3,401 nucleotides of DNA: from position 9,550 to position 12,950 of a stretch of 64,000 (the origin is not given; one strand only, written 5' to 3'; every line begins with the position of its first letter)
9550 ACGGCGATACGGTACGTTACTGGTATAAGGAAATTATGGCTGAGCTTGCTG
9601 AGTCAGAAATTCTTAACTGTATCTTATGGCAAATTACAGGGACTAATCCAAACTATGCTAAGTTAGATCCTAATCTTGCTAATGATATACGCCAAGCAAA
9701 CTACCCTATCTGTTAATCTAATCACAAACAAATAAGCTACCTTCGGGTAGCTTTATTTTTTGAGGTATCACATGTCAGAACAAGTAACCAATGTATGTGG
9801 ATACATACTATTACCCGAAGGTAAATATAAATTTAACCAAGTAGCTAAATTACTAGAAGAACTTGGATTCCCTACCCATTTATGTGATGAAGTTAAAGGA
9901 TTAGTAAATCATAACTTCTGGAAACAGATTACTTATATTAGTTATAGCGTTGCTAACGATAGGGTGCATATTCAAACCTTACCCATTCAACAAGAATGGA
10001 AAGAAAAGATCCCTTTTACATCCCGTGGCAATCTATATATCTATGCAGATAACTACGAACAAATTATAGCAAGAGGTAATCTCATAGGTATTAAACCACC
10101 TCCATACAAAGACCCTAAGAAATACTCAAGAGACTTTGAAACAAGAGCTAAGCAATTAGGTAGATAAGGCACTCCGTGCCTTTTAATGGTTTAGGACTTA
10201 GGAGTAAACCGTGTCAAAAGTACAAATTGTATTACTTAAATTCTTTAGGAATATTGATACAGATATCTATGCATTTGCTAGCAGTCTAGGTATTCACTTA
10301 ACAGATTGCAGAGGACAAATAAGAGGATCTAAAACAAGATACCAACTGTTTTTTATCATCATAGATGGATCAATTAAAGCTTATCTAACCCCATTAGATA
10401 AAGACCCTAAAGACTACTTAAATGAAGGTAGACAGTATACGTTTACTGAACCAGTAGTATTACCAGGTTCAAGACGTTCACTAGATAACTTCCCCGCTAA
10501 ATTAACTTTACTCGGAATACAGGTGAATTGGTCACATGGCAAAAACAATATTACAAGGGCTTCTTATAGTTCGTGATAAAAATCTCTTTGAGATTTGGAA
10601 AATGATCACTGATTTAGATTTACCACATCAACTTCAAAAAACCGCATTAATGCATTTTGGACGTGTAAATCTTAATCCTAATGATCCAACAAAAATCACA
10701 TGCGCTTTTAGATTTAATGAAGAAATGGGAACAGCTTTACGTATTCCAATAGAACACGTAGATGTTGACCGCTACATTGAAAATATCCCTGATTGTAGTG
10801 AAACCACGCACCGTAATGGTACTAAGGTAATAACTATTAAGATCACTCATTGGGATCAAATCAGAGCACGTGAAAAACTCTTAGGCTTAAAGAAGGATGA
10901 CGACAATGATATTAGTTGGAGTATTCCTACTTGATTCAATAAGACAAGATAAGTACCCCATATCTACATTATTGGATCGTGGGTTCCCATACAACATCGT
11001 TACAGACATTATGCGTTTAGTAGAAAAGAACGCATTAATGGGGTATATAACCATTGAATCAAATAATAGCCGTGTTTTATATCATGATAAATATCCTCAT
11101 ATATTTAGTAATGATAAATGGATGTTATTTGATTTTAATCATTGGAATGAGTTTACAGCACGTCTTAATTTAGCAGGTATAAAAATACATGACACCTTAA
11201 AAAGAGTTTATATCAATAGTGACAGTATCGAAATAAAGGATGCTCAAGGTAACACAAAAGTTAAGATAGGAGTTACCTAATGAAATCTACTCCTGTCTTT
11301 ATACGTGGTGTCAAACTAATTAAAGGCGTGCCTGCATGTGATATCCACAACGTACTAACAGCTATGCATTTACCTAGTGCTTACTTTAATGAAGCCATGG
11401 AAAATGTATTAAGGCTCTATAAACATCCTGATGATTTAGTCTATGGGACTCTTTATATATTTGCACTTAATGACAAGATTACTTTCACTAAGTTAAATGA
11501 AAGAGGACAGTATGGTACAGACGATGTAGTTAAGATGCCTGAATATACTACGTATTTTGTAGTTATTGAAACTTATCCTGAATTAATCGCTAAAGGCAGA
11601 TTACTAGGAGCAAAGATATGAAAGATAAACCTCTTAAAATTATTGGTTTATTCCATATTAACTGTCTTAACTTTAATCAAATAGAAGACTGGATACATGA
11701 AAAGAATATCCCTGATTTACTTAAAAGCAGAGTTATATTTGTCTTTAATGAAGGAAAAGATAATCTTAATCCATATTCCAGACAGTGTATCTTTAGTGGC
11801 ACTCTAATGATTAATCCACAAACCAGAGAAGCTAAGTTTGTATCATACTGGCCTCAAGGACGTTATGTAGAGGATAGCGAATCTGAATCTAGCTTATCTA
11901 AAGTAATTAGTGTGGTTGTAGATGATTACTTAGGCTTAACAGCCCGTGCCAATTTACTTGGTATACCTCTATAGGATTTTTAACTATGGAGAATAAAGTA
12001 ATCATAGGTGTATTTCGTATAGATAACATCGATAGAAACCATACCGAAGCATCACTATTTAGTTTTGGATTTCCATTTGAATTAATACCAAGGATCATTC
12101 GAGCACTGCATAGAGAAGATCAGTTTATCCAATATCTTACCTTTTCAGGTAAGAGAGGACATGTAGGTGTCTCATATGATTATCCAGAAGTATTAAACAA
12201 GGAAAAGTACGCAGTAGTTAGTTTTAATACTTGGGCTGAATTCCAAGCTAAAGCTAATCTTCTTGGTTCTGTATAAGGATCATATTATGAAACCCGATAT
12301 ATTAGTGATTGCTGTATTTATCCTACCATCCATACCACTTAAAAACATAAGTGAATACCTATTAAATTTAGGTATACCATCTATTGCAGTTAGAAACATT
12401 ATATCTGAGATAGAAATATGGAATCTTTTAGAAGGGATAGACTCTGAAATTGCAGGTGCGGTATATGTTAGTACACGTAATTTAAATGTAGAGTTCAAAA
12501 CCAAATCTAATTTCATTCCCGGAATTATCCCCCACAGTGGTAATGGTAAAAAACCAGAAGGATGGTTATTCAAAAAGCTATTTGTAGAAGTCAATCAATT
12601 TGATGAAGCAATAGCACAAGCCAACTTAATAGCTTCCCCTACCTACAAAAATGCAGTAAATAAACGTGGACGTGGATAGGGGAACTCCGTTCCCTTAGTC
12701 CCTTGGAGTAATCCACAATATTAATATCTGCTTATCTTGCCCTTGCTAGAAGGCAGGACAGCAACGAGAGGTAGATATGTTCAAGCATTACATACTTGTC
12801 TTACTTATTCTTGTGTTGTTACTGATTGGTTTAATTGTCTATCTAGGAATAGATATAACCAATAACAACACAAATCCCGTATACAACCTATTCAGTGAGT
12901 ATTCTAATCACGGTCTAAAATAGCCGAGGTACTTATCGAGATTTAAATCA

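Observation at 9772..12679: Tandem array of eight paralogous small genes sharing a C-terminal 'A-[RKQ]-x-N-L-[LI]-G' signature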

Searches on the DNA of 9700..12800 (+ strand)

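Call 3: search_dna_similar(query=window:9700-12800:+, collection=phages, mode=near, max_rows=30)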
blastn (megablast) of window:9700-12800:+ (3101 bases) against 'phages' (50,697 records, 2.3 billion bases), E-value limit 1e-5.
No match.
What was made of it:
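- Tried and rejected: Presley itself is not in that collection (call 3).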

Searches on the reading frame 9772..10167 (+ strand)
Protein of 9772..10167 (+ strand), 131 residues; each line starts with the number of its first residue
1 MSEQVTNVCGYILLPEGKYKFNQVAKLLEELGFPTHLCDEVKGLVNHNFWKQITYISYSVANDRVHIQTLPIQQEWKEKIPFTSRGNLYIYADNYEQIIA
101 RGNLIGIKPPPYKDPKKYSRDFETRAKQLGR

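Call 5: search_protein_families(library=phrogs, proteins=[window:9772-10167:+], max_evalue=1)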
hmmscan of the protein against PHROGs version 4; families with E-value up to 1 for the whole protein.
window:9772-10167:+ (131 aa): 1 family
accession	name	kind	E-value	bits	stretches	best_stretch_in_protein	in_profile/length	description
phrog_6744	-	unknown function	0.15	12.2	1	18-83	217-281/355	-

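Call 6: search_protein_families(library=pfam, proteins=[window:9772-10167:+], max_evalue=1)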
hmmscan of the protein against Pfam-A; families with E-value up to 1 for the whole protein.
window:9772-10167:+ (131 aa): 1 family
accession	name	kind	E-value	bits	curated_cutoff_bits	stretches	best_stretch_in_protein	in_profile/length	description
PF03065.20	Glyco_hydro_57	-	0.0019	18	21.2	1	22-95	155-222/291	Glycosyl hydrolase family 57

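Call 16: find_homologous_proteins(query=A1, max_evalue=0.01)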
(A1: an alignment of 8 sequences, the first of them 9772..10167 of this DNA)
Query A1 (8 sequences) (131 aa, profile of the alignment): 11 proteins with E <= 0.01 among 395 candidates.
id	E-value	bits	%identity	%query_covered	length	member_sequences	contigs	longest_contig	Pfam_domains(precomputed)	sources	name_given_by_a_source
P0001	1.5e-30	124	35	15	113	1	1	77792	-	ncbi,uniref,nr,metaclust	ncbi:hypothetical protein Presley_26 [Acinetobacter phage Presley]|uniref:Uncharacterized protein n=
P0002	1.1e-29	121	44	14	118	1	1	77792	-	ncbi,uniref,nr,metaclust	ncbi:hypothetical protein Presley_27 [Acinetobacter phage Presley]|uniref:Uncharacterized protein n=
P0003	2.2e-28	117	100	100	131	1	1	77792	-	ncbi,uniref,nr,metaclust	ncbi:hypothetical protein Presley_22 [Acinetobacter phage Presley]|uniref:Uncharacterized protein n=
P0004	3.2e-24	103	22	65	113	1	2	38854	-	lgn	-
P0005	1.2e-23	101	43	11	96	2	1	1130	-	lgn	-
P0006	4.4e-20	90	43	16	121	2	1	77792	-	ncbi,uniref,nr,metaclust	ncbi:hypothetical protein Presley_23 [Acinetobacter phage Presley]|uniref:Uncharacterized protein n=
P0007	1.6e-19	88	24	66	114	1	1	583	-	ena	-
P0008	3.3e-19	87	25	15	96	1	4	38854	-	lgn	-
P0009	6.6e-17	80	71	100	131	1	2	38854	-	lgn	-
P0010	8.8e-17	79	-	-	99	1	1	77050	-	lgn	-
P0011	1.6e-4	40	-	-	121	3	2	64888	-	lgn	-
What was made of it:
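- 9772..10167 (+): Array gene 1 (Presley_22, 131 aa). Family member with a basic C-terminal tail. 100% identical to P0003 (call 16).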

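Call 18: find_encoding_contigs(protein=P0009, flank=10000, max_places=4)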
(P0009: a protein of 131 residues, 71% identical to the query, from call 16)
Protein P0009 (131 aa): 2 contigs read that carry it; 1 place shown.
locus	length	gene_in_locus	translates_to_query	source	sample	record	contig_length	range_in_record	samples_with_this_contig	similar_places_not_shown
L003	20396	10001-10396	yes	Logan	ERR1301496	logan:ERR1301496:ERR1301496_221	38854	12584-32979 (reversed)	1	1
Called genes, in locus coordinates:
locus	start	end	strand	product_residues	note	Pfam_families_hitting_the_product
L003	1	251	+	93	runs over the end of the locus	-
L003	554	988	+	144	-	-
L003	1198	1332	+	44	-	-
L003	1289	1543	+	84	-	-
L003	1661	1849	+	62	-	-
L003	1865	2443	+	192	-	-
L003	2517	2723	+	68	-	-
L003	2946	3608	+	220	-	-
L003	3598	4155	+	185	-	-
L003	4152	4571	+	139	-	-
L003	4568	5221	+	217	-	-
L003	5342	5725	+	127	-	-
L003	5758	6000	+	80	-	-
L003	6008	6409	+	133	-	-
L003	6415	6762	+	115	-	-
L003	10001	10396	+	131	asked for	-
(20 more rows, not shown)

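Call 19: find_encoding_contigs(protein=P0010, flank=10000, max_places=4)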
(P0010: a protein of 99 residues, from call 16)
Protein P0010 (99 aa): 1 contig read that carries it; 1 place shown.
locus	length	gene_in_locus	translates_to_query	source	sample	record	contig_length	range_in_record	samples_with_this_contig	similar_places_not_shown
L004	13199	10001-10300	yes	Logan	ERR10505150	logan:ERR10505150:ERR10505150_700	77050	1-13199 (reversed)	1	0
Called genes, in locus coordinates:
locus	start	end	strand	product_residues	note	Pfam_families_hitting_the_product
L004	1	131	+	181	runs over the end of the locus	-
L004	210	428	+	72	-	-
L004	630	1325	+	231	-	-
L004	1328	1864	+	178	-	-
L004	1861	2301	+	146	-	-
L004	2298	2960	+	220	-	-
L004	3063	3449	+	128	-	-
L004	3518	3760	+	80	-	-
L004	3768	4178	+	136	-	-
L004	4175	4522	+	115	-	-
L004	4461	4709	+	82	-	-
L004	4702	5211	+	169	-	-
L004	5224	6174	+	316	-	-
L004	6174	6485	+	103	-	-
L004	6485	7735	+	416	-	PF00940:RNA_pol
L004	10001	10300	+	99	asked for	-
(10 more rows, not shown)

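Call 20: find_encoding_contigs(protein=P0011, flank=10000, max_places=4)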
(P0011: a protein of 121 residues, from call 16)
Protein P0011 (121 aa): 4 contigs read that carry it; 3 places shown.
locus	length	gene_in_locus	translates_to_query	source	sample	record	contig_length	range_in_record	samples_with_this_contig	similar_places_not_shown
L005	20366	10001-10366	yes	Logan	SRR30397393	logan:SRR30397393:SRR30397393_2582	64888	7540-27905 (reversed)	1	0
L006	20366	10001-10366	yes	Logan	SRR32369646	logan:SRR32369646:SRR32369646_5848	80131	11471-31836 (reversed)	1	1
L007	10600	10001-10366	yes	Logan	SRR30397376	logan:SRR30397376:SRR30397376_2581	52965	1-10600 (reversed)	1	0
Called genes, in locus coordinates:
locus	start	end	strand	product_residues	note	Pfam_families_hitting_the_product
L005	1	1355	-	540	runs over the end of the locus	-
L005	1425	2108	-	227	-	-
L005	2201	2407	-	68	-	-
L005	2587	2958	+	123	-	-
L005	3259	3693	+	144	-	-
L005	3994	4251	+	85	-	-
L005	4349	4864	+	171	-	-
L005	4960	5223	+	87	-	-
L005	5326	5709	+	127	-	-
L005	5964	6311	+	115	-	-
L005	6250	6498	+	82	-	-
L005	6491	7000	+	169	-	-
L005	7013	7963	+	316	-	-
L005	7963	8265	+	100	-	-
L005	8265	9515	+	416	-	PF00940:RNA_pol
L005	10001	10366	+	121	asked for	-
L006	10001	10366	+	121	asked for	-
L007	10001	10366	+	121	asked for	-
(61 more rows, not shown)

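Call 64: search_protein_families(library=ncbifam, proteins=[window:9772-10167:+], max_evalue=0.1)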
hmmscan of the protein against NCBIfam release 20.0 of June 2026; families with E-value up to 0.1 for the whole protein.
window:9772-10167:+ (131 aa): 0 families

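Call 88: search_protein_families(library=padloc, proteins=[window:9772-10167:+], max_evalue=0.1)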
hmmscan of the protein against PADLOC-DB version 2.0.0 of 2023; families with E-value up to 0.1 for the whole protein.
window:9772-10167:+ (131 aa): 0 families

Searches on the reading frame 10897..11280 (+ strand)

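Call 5: search_protein_families(library=phrogs, proteins=[window:10897-11280:+], max_evalue=1)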
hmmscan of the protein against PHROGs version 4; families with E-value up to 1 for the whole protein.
window:10897-11280:+ (127 aa): 2 families
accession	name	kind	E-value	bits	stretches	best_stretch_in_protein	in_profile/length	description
phrog_8340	-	unknown function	0.045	14.8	1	76-124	103-151/152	-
phrog_11027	-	unknown function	0.2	12.7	1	94-126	85-117/151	-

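Call 6: search_protein_families(library=pfam, proteins=[window:10897-11280:+], max_evalue=1)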
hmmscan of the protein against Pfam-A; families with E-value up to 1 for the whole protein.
window:10897-11280:+ (127 aa): 1 family
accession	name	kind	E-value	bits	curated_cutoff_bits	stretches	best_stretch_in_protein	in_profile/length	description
PF09183.16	DUF1947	-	0.12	13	22.5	0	96-118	12-37/65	Domain of unknown function (DUF1947)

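Call 64: search_protein_families(library=ncbifam, proteins=[window:10897-11280:+], max_evalue=0.1)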
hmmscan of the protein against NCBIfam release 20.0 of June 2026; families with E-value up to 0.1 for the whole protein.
window:10897-11280:+ (127 aa): 0 families

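Call 88: search_protein_families(library=padloc, proteins=[window:10897-11280:+], max_evalue=0.1)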
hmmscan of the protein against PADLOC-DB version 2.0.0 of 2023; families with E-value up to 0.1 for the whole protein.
window:10897-11280:+ (127 aa): 0 families

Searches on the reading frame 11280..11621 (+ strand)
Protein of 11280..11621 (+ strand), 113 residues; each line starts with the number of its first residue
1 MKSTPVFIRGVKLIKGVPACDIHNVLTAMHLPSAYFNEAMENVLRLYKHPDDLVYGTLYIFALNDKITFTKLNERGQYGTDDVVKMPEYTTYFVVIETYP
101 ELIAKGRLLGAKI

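Call 5: search_protein_families(library=phrogs, proteins=[window:11280-11621:+], max_evalue=1)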
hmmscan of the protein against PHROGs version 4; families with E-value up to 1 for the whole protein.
window:11280-11621:+ (113 aa): 1 family
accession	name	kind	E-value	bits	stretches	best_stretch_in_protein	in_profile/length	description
phrog_10416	-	unknown function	0.12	13.3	1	33-53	39-59/85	-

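Call 6: search_protein_families(library=pfam, proteins=[window:11280-11621:+], max_evalue=1)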
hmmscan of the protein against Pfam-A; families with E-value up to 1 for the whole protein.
window:11280-11621:+ (113 aa): 0 families

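Call 64: search_protein_families(library=ncbifam, proteins=[window:11280-11621:+], max_evalue=0.1)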
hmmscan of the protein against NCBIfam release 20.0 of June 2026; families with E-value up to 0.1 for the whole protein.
window:11280-11621:+ (113 aa): 0 families

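Call 88: search_protein_families(library=padloc, proteins=[window:11280-11621:+], max_evalue=0.1)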
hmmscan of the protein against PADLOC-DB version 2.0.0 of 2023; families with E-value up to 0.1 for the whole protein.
window:11280-11621:+ (113 aa): 0 families
